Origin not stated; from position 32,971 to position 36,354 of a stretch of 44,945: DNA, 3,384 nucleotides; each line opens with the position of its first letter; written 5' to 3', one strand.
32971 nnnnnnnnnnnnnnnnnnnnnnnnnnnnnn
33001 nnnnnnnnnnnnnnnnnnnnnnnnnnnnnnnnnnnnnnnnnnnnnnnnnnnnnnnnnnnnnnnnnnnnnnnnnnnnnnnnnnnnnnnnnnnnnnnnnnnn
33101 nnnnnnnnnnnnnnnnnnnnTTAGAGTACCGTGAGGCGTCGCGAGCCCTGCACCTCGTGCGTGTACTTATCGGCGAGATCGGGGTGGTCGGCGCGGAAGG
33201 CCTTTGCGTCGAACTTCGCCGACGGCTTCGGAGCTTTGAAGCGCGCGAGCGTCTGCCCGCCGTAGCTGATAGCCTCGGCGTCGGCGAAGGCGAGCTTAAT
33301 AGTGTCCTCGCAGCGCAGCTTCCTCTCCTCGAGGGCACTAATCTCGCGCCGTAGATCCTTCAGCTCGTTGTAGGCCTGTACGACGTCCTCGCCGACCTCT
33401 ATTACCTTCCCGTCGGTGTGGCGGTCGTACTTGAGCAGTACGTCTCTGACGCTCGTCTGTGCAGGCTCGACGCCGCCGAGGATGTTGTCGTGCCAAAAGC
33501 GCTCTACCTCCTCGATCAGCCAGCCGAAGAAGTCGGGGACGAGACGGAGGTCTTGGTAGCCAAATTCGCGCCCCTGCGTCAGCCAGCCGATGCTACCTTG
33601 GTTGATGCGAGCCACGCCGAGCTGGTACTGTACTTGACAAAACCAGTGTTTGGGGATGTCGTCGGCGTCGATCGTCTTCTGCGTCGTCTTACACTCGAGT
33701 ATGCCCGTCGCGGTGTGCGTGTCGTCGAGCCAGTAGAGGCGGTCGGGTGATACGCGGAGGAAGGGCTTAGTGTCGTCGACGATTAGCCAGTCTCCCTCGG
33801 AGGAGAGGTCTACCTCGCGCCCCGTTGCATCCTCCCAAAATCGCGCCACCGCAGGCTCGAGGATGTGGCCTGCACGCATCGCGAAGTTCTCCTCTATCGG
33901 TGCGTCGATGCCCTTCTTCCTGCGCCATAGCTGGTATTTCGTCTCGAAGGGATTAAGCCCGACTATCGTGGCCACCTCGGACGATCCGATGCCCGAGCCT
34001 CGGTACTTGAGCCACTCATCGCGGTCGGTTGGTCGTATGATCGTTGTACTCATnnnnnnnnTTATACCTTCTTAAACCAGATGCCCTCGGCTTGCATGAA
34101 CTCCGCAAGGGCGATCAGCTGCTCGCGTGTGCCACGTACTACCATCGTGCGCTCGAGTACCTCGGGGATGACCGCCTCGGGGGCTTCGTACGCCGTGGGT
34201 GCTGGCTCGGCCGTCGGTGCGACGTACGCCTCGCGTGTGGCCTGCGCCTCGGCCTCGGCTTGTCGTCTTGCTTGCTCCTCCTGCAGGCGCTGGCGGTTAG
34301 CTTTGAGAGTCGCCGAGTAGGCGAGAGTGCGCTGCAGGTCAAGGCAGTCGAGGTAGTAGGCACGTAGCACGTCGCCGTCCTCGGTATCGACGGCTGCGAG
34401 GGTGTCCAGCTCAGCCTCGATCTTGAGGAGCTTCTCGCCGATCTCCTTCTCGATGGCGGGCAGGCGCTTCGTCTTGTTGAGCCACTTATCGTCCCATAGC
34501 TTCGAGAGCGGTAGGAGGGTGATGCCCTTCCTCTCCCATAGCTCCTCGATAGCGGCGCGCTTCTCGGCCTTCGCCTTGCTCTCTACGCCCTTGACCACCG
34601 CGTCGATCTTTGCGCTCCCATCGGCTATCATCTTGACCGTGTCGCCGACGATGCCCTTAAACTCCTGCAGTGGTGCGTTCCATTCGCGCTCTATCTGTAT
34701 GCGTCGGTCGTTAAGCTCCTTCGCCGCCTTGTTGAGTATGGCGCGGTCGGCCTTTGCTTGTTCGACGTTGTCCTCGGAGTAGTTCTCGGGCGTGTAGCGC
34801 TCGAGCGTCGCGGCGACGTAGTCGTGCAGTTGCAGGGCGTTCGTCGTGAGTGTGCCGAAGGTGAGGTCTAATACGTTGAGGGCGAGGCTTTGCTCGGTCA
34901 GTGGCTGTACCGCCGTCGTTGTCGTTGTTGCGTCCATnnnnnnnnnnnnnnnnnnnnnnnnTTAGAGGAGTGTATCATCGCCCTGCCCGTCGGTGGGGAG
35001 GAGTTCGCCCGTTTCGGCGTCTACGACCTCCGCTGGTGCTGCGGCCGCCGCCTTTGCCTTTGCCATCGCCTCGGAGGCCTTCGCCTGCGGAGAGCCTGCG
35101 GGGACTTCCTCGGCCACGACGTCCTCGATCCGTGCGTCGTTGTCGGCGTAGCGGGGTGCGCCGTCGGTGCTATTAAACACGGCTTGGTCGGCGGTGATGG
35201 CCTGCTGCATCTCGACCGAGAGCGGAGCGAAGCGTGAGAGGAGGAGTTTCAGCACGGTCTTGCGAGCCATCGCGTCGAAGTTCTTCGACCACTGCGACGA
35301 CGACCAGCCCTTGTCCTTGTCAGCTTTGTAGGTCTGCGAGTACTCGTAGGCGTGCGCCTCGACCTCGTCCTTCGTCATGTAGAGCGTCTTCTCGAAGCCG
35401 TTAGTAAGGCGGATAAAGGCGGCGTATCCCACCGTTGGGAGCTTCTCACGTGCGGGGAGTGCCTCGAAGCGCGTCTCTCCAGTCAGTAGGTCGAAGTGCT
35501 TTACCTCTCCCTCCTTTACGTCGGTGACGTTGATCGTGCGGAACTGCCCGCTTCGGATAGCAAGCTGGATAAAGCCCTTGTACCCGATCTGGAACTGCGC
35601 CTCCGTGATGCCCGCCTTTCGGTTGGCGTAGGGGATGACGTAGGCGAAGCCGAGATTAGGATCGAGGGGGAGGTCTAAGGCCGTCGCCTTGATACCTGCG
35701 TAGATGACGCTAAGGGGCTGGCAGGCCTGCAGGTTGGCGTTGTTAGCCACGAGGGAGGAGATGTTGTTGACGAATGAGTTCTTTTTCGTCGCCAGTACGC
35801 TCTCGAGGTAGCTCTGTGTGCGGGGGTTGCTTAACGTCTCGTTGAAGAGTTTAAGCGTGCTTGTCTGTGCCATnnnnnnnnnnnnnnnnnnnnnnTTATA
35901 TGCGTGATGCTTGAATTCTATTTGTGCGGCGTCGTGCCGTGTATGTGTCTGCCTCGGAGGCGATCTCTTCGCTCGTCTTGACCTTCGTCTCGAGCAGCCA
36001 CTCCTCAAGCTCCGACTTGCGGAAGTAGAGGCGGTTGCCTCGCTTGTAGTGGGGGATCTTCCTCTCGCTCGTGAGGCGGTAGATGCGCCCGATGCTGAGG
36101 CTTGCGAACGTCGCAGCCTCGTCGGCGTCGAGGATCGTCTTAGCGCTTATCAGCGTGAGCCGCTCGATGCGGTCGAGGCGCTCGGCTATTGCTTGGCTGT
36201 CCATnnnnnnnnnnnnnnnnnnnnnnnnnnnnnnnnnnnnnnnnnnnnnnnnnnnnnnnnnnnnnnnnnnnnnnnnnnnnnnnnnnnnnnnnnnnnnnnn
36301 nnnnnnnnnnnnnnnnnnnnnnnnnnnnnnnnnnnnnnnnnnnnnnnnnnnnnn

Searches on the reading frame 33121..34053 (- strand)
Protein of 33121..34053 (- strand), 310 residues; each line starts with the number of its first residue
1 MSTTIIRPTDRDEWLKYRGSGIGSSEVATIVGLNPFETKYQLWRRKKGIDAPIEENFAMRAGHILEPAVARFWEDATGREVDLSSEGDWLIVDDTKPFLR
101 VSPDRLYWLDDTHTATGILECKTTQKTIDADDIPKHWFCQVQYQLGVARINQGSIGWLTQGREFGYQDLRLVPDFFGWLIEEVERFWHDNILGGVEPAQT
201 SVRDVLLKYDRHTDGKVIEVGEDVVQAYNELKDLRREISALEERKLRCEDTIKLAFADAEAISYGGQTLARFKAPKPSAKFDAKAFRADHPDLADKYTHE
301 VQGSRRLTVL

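Call 31: search_protein_families(library=pfam, proteins=[window:33121-34053:-], max_evalue=0.001)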
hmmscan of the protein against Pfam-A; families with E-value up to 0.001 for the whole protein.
window:33121-34053:- (310 aa): 1 family
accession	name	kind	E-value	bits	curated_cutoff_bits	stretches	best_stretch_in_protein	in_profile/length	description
PF09588.16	YqaJ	-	5.3e-22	79.2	22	1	13-148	1-147/150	YqaJ-like viral recombinase domain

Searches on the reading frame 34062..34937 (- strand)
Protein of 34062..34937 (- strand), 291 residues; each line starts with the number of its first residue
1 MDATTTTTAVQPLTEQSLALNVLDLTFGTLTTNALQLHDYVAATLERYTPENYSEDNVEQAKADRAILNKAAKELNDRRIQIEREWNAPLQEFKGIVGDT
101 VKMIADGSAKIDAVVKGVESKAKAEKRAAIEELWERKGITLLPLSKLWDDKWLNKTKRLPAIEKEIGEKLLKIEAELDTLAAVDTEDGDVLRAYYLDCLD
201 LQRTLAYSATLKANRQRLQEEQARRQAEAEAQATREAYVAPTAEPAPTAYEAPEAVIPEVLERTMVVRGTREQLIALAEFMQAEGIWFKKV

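Call 31: search_protein_families(library=pfam, proteins=[window:34062-34937:-], max_evalue=0.001)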
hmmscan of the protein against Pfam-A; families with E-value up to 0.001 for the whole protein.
window:34062-34937:- (291 aa): 1 family
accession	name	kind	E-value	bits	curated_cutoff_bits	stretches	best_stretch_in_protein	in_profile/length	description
PF07083.16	DUF1351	-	2.4e-27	96.5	27.8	1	28-193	9-177/210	Protein of unknown function (DUF1351)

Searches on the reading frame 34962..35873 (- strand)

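Call 32: search_protein_families(library=pfam, proteins=[window:34962-35873:-], max_evalue=0.001)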
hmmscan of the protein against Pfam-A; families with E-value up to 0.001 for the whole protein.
window:34962-35873:- (303 aa): 1 family
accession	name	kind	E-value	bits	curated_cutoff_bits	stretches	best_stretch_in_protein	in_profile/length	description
PF03837.19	RecT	-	2.5e-44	151.7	24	1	33-234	2-188/198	RecT family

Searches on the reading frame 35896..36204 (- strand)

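Call 32: search_protein_families(library=pfam, proteins=[window:35896-36204:-], max_evalue=0.001)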
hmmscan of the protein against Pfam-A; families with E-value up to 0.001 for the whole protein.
window:35896-36204:- (102 aa): 1 family
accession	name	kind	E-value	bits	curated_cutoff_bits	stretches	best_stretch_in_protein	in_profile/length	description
PF12728.13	HTH_17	-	3.3e-12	46.9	27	1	25-72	2-49/51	Helix-turn-helix domain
